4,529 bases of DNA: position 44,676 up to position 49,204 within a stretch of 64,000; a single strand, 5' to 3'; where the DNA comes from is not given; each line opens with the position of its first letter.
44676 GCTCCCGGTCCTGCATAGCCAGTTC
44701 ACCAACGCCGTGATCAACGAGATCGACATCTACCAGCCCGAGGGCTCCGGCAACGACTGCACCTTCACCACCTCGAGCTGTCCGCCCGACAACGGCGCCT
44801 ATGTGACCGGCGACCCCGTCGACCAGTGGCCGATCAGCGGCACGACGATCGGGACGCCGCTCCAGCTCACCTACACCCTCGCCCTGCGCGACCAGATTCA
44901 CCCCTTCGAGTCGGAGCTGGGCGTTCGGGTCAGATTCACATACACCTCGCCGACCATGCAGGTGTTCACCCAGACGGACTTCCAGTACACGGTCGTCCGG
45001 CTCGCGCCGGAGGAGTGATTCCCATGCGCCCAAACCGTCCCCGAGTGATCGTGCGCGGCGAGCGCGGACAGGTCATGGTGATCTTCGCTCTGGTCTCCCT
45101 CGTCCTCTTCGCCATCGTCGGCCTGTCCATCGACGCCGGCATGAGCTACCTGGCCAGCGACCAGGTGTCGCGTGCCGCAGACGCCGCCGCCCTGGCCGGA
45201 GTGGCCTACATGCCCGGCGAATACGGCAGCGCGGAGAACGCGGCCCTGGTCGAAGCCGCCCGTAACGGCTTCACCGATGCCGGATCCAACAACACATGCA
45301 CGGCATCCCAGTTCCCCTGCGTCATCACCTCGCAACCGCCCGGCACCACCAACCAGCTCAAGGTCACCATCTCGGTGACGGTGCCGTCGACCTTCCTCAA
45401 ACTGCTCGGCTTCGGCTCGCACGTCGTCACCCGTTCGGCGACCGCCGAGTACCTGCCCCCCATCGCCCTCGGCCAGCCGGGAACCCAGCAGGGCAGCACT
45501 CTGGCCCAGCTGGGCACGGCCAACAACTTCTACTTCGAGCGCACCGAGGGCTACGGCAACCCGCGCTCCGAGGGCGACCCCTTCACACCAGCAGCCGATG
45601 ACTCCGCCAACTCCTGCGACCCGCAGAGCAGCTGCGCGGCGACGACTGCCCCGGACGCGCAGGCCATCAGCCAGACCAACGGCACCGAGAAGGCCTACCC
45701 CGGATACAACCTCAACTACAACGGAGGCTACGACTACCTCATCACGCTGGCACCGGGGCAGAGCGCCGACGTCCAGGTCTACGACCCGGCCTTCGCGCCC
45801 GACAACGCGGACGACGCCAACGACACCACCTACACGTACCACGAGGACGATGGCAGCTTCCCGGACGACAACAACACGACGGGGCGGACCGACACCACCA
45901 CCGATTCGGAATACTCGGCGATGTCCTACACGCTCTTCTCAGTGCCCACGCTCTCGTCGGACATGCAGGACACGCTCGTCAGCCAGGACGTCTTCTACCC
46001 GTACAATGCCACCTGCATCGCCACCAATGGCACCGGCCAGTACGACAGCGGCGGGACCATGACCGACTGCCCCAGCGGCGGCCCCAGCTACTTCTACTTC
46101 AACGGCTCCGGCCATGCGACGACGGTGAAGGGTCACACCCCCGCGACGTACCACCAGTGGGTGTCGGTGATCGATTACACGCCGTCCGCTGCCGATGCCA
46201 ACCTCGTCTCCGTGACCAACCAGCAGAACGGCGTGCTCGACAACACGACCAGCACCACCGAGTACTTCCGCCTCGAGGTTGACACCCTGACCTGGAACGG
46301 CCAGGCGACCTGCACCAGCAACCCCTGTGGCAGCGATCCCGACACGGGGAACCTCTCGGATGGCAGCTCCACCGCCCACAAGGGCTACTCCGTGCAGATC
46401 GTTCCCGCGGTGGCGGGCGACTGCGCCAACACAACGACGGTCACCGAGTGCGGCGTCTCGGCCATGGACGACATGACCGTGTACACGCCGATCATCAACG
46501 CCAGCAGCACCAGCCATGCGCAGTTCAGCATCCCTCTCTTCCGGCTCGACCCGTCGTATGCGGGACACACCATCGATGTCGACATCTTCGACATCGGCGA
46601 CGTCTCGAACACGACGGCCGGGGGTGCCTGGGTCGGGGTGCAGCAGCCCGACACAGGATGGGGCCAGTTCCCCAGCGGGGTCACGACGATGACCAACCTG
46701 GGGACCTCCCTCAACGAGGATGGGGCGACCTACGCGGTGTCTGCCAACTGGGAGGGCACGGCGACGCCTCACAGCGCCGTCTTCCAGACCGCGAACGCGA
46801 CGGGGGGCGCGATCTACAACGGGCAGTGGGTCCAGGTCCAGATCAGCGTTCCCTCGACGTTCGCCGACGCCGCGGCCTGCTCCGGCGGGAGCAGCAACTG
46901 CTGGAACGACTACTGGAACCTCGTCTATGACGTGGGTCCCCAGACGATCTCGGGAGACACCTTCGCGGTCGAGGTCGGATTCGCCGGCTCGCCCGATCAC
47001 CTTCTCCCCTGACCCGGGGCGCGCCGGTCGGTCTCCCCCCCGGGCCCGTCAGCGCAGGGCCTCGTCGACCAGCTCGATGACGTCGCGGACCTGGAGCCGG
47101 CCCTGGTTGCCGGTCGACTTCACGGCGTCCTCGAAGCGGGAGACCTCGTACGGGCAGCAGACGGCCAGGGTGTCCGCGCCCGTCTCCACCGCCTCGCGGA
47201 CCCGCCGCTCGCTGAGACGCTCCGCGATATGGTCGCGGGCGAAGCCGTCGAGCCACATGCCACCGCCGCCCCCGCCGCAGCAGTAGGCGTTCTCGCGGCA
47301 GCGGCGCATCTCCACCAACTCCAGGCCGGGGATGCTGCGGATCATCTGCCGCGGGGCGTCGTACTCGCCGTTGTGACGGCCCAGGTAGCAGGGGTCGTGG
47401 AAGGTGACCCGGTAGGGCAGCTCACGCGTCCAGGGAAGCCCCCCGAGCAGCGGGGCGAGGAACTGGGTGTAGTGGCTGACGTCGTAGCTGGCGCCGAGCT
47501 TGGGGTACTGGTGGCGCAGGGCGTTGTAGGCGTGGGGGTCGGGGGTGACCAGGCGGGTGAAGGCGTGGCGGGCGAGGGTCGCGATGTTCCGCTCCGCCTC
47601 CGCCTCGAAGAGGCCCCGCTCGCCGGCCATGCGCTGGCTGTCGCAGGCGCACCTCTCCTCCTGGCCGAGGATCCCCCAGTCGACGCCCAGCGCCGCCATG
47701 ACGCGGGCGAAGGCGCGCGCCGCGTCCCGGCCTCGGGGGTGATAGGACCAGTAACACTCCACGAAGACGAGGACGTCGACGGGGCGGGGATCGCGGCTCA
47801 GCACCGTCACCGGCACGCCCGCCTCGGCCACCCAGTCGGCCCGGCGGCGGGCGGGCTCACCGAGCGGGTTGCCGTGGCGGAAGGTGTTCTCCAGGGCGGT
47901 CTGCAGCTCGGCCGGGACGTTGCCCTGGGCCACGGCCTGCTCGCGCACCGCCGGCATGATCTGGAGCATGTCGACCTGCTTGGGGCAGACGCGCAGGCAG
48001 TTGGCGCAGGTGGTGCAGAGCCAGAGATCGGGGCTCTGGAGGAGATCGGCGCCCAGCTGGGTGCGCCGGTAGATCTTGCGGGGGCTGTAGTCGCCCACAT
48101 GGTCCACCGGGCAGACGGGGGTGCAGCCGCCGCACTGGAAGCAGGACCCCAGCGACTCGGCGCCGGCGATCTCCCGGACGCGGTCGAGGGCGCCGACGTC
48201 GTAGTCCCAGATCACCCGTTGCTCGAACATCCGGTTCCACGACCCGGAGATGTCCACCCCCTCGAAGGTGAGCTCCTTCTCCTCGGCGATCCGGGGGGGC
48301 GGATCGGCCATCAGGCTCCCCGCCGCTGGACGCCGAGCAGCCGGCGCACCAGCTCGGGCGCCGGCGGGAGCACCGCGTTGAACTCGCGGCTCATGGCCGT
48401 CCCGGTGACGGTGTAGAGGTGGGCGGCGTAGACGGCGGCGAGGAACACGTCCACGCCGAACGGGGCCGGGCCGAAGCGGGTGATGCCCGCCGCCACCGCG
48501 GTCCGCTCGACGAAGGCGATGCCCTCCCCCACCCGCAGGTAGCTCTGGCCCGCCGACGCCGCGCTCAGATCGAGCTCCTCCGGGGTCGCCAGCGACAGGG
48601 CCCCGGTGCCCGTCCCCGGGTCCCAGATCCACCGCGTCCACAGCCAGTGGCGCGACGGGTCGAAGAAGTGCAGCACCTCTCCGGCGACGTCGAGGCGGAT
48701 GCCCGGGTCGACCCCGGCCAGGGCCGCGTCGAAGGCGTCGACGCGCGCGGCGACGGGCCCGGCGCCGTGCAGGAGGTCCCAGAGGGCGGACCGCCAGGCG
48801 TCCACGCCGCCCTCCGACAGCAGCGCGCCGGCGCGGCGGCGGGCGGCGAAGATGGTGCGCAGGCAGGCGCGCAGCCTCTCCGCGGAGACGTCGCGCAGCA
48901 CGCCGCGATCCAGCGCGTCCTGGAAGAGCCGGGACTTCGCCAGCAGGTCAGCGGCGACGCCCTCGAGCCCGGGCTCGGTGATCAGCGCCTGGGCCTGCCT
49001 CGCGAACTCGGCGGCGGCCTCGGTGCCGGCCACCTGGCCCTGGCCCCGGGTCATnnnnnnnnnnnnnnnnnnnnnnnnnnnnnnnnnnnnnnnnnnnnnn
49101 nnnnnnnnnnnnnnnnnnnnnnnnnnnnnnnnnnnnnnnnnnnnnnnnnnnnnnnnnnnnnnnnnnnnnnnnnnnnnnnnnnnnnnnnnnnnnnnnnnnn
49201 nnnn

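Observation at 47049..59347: Complete sHdr/LbpA-type sulfur-trafficking gene set, split into two modules and embedded in an ETF/EtfD locus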

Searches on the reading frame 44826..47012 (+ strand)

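Call 30: search_protein_families(library=pfam, proteins=[window:44826-47012:+], max_evalue=0.00001)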
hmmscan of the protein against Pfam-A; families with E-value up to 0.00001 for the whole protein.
window:44826-47012:+ (728 aa): 1 family
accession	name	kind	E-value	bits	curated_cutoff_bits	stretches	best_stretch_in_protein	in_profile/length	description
PF13400.11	Tad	-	9e-08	32.8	22.3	1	81-127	1-46/47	Putative Flp pilus-assembly TadE/G-like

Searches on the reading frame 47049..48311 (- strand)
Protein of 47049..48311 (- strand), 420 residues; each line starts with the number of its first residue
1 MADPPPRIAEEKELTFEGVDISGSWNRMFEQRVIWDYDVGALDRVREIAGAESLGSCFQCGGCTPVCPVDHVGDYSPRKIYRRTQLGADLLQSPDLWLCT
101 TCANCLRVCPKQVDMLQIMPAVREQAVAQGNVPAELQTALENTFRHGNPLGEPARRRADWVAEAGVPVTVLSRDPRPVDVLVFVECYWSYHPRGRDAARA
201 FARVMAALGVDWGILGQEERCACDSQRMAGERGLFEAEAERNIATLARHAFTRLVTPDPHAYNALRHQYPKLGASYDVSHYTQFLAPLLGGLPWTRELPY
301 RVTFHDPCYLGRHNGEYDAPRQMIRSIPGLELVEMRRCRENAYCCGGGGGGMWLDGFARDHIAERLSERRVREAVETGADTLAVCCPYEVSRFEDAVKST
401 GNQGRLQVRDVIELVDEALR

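Call 6: search_protein_families(library=pfam, proteins=[window:47049-48311:-], max_evalue=0.01)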
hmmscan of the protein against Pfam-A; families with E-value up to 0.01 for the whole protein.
window:47049-48311:- (420 aa): 10 families
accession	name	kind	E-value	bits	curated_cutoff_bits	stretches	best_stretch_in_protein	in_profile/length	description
PF02754.22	CCG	-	2.2e-21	76.2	20.6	2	302-387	1-78/85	Cysteine-rich domain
PF13183.11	Fer4_8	-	5.3e-11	43.3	27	1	54-113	2-68/68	4Fe-4S dicluster domain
PF13187.11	Fer4_9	-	1.5e-09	38.1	27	1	57-112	2-50/52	4Fe-4S dicluster domain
PF13534.11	Fer4_17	-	1.7e-08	35.3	22.2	1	56-114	1-61/61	4Fe-4S dicluster domain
PF13237.11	Fer4_10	-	2.9e-06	27.6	25.5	1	56-110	8-53/53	4Fe-4S dicluster domain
PF13484.11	Fer4_16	-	7e-06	27.2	30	0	99-113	2-16/66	4Fe-4S double cluster binding domain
PF12838.12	Fer4_7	-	1.7e-05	25.6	27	1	56-113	1-52/52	4Fe-4S dicluster domain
PF14697.11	Fer4_21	-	0.0021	18.6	35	0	98-111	40-53/59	4Fe-4S dicluster domain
PF25160.1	LdpA_Fe-S-bd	-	0.0038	17.4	27.6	1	56-73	27-44/49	LdpA Fe-S cluster-binding domain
PF12797.12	Fer4_2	-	0.0076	16.6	24.5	0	55-69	8-22/22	4Fe-4S binding domain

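Call 9: search_protein_families(library=ncbifam, proteins=[window:47049-48311:-], max_evalue=0.001)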
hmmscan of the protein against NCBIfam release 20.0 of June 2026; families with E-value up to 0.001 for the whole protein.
window:47049-48311:- (420 aa): 24 families
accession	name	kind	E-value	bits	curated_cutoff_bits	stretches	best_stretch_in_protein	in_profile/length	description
NF004898.0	PRK06259.1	equivalog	3.4e-37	128.2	385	1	44-418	123-487/488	fumarate reductase (CoM/CoB) subunit TfrB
NF045670.1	quin_L_LdhH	equivalog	2.2e-24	85.8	800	2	196-414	483-704/706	L-lactate dehydrogenase (quinone) large subunit LdhH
TIGR03290.1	CoB_CoM_SS_C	equivalog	9.1e-22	77.6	160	1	56-149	3-100/144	CoB--CoM heterodisulfide reductase subunit C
NF038018.1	qmoC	equivalog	4e-16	59.4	300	1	49-142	12-107/360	quinone-interacting membrane-bound oxidoreductase complex subunit QmoC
NF008369.0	PRK11168.1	equivalog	2.6e-15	56.2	278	2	51-130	7-91/401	anaerobic glycerol-3-phosphate dehydrogenase subunit C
NF045711.1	sulf_resp_HmcF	equivalog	6.4e-14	51.6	750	1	275-386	306-418/457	sulfate respiration complex iron-sulfur protein HmcF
NF041890.1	hdrC_Methbact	equivalog_domain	2.6e-13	50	270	1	52-137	26-112/192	ferredoxin:CoB-CoM heterodisulfide reductase subunit HdrC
NF041779.1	hetero_SS_HdrC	equivalog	3.7e-12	46.1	350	1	51-137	25-114/198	ferredoxin:CoB-CoM heterodisulfide reductase subunit HdrC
NF045724.1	ferredox_TmcB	equivalog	8.7e-12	44.3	735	1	277-398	288-409/430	electron transfer complex ferredoxin TmcB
NF045663.1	diclust_near_Sec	equivalog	7.7e-11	40.8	530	1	99-385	355-611/759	pyridine nucleotide-disulfide oxidoreductase/dicluster-binding protein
NF045796.1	DsrK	equivalog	2.1e-10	39.9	400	1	302-396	324-419/453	sulfate reduction electron transfer complex DsrMKJOP subunit DsrK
TIGR03379.1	glycerol3P_GlpC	equivalog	2.9e-09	36.2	279.9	1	52-128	2-83/397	anaerobic glycerol-3-phosphate dehydrogenase subunit GlpC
TIGR00273.1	TIGR00273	equivalog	2.9e-08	33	444.8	1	56-141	294-387/432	LutB/LldF family L-lactate oxidation iron-sulfur protein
NF008434.0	PRK11274.1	equivalog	1.6e-07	30.6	333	0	52-126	19-102/409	glycolate oxidase subunit GlcF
TIGR00384.1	dhsB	subfamily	1.7e-06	27.7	88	1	47-117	132-216/222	succinate dehydrogenase and fumarate reductase iron-sulfur protein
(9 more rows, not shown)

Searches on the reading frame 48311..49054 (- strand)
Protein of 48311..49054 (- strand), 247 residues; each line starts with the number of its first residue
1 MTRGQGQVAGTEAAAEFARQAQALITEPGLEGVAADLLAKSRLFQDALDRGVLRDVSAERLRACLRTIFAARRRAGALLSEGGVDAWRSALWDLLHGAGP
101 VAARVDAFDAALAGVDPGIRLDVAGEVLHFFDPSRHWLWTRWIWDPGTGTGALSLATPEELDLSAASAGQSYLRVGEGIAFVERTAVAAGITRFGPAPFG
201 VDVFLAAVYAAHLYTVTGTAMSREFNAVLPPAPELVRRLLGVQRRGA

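Call 6: search_protein_families(library=pfam, proteins=[window:48311-49054:-], max_evalue=0.01)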
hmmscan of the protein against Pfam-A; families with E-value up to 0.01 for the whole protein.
window:48311-49054:- (247 aa): 0 families

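Call 9: search_protein_families(library=ncbifam, proteins=[window:48311-49054:-], max_evalue=0.001)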
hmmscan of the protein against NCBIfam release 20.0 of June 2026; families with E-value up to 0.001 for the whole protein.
window:48311-49054:- (247 aa): 0 families

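Call 74: find_homologous_proteins(query=window:48311-49054:-, max_evalue=0.00001)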
Query window:48311-49054:- (247 aa): 41 proteins with E <= 0.00001 among 8000 candidates.
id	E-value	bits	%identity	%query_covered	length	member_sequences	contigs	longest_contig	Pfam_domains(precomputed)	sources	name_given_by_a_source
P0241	2.1e-154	530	100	100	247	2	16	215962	-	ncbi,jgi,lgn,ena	ncbi:MAG: hypothetical protein ABSA40_10405 [Candidatus Dormibacteria bacterium]|jgi:hypothetical pr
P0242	1.1e-128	446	85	99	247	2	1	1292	-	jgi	jgi:hypothetical protein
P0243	1.2e-99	351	67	97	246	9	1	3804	-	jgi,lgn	jgi:hypothetical protein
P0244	7.3e-96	339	62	100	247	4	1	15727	-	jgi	jgi:hypothetical protein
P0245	1.3e-93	331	62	99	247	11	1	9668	-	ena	-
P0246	2.3e-93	330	61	98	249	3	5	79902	-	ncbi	ncbi:MAG: hypothetical protein ACYCZN_10390 [Candidatus Dormibacteria bacterium]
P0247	1.4e-91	325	61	98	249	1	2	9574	-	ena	-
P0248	5.4e-90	319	61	98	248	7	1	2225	-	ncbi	-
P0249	2.8e-88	314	61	98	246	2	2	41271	-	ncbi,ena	-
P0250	1.1e-85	305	59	97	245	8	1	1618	-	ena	-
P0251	9.4e-81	289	56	97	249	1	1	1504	-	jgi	jgi:hypothetical protein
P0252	1.9e-80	288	55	97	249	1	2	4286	-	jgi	jgi:hypothetical protein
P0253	2.5e-80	288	56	97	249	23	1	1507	-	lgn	-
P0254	4.8e-77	277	56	98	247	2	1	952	-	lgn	-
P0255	2.0e-76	275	55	97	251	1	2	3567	-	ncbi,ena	-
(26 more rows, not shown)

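Call 82: predict_structure(alignment_id=A4)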
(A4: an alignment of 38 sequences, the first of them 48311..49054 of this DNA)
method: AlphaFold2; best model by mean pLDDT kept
length: 247 residues; sequences in the alignment: 38
mean_pLDDT: 86.0   pTM: 0.85
mean pLDDT of the five models: 86.0, 85.7, 85.4, 84.2, 84.1
residues with pLDDT >= 90: 153; 70-90: 58; 50-70: 25; < 50: 11
segments of 3 or more residues with pLDDT < 50: 1-9
pLDDT, mean of each block of 10 residues (from residue 1): 41 66 73 92 96 95 94 94 95 98 98 95 97 96 93 88 93 96 85 81 91 72 62 88 64
secondary structure, 60 per line:
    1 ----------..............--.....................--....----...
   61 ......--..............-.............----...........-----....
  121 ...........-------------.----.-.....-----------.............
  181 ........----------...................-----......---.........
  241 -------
elements in order: H11-24 H27-47 H50-53 H58-66 H69-82 H84-96 H101-111 H117-131 H152-156 H168-188 H199-217 H223-228 H232-240
